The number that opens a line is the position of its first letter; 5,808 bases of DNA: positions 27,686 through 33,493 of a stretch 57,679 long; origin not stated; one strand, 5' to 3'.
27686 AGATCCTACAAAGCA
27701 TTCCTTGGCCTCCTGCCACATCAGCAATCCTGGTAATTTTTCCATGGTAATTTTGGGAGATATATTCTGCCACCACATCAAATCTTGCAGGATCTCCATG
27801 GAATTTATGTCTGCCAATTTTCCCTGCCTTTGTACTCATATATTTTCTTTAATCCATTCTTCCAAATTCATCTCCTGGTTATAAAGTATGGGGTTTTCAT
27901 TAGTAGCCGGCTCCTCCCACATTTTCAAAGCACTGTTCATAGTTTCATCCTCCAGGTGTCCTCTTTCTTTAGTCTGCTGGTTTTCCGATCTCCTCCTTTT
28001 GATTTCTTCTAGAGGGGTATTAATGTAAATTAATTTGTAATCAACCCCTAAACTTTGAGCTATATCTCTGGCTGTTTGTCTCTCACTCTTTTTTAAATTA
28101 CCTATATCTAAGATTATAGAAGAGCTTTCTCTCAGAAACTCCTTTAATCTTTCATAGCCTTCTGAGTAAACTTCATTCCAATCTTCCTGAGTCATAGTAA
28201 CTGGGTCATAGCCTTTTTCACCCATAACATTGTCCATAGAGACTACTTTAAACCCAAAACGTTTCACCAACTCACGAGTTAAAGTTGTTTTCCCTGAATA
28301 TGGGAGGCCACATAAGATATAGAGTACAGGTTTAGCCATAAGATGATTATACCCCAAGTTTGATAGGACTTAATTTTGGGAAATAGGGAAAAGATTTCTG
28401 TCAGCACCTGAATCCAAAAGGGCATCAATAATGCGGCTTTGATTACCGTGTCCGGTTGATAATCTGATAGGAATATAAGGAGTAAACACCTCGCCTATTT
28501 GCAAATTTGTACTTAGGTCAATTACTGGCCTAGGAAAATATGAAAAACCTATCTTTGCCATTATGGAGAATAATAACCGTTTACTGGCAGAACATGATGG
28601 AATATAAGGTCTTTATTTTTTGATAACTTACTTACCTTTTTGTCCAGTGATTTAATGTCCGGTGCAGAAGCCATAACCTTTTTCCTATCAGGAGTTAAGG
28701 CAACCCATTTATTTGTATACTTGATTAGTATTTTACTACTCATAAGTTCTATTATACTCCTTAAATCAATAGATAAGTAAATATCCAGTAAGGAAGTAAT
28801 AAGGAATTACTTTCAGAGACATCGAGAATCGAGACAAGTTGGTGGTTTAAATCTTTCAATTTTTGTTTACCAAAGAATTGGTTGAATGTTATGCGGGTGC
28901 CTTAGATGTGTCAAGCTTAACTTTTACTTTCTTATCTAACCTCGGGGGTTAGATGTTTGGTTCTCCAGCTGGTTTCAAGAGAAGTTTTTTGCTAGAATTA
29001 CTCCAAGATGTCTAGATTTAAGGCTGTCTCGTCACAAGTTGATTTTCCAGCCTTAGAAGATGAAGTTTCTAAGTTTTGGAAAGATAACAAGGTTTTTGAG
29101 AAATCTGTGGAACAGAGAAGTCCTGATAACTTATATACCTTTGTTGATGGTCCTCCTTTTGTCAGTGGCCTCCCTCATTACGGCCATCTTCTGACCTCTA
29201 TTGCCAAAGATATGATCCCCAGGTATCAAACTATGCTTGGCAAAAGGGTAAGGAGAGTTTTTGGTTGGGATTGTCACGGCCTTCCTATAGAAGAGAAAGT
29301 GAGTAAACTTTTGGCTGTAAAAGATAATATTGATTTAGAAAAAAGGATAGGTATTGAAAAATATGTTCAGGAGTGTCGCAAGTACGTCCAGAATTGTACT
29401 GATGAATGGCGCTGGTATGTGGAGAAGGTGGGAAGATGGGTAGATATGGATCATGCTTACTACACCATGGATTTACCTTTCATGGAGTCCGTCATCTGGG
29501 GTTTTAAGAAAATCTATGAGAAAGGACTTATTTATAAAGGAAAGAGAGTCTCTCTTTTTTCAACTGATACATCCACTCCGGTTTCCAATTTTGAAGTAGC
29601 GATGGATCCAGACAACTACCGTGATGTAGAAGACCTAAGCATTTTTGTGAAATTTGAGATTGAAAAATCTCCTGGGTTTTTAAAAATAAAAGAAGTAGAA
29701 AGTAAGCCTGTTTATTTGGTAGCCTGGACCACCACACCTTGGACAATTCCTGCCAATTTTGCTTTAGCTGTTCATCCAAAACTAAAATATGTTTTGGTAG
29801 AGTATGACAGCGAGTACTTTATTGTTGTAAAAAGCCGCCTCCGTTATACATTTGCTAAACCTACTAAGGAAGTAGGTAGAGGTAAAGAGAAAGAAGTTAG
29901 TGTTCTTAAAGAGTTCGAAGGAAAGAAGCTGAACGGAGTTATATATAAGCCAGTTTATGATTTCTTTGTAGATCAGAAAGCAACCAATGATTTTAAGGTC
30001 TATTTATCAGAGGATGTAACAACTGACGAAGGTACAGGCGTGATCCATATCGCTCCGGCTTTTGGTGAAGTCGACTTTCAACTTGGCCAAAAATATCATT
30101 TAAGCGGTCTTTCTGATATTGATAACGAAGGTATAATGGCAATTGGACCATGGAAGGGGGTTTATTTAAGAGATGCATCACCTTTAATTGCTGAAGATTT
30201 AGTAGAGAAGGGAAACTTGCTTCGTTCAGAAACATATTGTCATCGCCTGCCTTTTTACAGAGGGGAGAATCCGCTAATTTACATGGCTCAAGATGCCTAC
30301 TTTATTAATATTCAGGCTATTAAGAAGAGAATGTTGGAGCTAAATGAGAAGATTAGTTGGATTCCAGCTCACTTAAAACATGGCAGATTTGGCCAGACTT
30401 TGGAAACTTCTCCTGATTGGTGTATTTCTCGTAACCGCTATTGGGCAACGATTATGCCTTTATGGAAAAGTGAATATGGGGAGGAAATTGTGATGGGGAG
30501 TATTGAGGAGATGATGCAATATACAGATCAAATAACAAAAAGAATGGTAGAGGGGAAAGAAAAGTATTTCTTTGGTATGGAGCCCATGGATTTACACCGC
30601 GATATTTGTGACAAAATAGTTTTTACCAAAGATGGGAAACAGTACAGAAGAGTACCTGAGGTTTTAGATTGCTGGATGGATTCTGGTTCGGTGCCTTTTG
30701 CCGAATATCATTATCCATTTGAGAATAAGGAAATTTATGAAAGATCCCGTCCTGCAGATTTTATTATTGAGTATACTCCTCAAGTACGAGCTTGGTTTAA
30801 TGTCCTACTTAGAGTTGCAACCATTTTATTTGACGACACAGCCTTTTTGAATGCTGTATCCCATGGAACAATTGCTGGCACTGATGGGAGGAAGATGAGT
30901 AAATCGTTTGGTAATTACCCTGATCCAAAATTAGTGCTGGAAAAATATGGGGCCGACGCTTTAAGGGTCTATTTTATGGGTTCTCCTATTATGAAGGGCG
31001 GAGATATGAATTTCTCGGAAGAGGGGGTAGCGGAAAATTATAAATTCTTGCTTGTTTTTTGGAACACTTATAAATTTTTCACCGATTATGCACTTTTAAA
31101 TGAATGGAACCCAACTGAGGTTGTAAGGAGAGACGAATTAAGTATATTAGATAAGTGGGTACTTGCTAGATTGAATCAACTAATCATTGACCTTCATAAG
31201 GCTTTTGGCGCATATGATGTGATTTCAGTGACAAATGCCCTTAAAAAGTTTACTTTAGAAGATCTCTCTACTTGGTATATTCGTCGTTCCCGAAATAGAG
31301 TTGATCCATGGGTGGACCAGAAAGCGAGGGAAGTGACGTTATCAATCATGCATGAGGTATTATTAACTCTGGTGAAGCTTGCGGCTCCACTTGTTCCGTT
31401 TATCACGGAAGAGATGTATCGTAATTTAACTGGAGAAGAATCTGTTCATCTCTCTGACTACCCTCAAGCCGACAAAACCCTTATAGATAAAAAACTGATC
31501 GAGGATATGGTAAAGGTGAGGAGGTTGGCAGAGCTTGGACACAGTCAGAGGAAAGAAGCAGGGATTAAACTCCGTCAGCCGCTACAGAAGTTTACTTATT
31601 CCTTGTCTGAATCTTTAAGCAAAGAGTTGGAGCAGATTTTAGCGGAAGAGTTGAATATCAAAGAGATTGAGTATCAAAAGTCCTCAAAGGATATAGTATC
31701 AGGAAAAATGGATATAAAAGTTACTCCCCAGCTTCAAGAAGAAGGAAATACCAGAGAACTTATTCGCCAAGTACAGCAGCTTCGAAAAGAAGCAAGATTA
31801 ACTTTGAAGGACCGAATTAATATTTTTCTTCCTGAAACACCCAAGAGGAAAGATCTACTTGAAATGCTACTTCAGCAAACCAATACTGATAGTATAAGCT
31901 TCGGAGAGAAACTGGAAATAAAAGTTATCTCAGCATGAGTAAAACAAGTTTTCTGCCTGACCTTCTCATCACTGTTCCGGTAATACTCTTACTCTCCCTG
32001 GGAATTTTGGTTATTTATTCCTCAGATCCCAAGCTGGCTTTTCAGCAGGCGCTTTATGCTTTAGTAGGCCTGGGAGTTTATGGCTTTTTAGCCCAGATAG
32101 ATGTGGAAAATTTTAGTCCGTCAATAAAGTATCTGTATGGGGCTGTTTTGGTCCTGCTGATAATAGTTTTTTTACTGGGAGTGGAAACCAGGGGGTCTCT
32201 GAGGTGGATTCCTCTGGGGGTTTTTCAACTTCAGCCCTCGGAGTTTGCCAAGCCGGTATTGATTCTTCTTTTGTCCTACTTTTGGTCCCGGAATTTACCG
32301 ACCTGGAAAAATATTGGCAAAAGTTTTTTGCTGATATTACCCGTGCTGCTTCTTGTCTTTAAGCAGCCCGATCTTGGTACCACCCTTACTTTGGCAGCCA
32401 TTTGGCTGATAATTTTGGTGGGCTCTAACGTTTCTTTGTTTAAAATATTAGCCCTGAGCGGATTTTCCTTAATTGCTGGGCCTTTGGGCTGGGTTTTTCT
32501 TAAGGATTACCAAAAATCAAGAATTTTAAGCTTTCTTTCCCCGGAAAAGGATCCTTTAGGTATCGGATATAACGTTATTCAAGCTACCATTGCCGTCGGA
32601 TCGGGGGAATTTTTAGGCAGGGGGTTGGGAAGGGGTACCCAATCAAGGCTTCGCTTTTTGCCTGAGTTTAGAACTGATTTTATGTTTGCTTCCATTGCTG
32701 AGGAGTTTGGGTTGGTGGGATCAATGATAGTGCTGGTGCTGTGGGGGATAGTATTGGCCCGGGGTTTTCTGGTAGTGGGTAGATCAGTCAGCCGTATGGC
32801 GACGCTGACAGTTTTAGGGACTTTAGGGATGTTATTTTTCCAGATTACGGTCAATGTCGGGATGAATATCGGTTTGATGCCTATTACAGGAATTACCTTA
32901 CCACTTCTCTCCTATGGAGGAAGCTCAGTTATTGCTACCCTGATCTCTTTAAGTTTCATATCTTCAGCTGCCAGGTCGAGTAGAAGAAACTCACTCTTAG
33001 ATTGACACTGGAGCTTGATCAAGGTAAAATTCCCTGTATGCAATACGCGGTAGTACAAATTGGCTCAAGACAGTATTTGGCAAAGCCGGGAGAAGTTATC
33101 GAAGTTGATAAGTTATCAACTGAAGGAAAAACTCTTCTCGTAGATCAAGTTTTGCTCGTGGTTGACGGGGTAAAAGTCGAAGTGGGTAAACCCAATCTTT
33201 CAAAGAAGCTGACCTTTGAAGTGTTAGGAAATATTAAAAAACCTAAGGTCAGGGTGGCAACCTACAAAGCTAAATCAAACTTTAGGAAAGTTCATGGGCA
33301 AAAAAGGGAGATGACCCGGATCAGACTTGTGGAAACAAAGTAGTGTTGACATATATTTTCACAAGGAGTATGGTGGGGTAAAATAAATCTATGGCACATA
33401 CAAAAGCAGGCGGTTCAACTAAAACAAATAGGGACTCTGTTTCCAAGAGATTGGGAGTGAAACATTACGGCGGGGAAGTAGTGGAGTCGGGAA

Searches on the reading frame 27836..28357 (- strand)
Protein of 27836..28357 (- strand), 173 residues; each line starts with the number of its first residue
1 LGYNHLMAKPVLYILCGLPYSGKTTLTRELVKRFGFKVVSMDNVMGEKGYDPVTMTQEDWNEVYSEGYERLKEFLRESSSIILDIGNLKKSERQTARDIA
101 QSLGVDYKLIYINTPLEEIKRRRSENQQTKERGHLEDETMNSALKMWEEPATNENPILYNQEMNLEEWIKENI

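Call 12: search_protein_families(library=pfam, proteins=[window:27836-28357:-], max_evalue=0.00001)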
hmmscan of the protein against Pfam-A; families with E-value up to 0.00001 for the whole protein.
window:27836-28357:- (173 aa): 4 families
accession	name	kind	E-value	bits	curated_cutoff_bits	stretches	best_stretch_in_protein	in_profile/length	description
PF13671.12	AAA_33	-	3.2e-19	70.1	27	1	12-146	1-139/143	AAA domain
PF08433.16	KTI12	-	6e-13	49.4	22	1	12-153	3-143/271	Chromatin associated protein KTI12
PF13238.12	AAA_18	-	6.6e-08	33.5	29.4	1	14-139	2-126/128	AAA domain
PF13207.12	AAA_17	-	3.5e-07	31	27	1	17-133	2-128/136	AAA domain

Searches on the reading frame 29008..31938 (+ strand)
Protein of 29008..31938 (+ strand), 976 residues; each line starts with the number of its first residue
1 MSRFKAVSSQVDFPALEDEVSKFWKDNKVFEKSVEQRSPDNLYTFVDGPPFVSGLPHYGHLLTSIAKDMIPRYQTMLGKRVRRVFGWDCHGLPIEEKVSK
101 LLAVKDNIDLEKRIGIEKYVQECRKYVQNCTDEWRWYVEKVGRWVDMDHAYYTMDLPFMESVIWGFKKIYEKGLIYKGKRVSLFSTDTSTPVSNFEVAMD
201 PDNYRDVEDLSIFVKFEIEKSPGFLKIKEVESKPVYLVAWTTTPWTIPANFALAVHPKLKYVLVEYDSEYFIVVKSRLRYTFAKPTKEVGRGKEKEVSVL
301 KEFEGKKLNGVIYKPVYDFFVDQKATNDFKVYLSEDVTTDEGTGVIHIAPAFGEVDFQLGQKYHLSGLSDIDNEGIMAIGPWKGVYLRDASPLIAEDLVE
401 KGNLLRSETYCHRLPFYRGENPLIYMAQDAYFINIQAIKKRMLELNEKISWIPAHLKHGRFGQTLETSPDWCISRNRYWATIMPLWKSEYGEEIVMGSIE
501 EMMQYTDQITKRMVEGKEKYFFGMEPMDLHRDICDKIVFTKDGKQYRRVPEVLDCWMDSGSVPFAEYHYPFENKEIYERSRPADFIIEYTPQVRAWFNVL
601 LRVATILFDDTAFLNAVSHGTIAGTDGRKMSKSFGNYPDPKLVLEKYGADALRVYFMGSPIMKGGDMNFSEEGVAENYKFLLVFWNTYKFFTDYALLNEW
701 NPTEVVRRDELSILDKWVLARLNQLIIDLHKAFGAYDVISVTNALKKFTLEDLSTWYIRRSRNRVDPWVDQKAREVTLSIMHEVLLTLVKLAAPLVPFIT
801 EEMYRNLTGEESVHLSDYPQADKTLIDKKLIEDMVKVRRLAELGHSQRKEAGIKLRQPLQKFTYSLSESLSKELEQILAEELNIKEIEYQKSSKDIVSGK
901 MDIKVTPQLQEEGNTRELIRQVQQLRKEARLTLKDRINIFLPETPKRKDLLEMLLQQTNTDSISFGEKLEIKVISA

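Call 9: search_protein_families(library=pfam, proteins=[window:29008-31938:+], max_evalue=0.001)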
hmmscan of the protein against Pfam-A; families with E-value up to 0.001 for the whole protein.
window:29008-31938:+ (976 aa): 4 families
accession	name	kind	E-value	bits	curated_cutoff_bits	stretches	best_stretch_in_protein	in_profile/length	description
PF00133.28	tRNA-synt_1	-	3.8e-117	392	22.7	1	21-663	3-409/414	tRNA synthetases class I (I, L, M and V)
PF08264.19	Anticodon_1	-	6e-28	98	25.1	1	715-861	1-146/148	Anticodon-binding domain of tRNA ligase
PF09334.17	tRNA-synt_1g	-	1.4e-14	54.1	20.1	1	50-188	8-126/391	tRNA synthetases class I (M)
PF19302.4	DUF5915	-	4.9e-14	52.8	27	1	901-956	104-159/195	Domain of unknown function (DUF5915)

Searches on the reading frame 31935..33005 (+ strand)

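Call 9: search_protein_families(library=pfam, proteins=[window:31935-33005:+], max_evalue=0.001)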
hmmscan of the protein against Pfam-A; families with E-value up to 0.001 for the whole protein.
window:31935-33005:+ (356 aa): 1 family
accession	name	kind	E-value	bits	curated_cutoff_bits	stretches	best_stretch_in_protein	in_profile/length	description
PF01098.24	FTSW_RODA_SPOVE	-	5.1e-86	289.3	26.4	1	10-350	10-355/356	Cell cycle protein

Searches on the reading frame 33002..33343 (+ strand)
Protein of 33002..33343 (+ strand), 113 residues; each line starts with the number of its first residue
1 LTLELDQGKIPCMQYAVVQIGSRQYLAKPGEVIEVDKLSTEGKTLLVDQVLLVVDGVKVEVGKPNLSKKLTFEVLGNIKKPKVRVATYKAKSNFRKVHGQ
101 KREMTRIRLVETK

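Call 12: search_protein_families(library=pfam, proteins=[window:33002-33343:+], max_evalue=0.00001)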
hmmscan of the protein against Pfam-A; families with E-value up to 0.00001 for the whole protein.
window:33002-33343:+ (113 aa): 1 family
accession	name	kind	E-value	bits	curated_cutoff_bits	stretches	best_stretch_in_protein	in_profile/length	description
PF00829.26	Ribosomal_L21p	-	7.2e-20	71.5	27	1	15-109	2-96/99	Ribosomal prokaryotic L21 protein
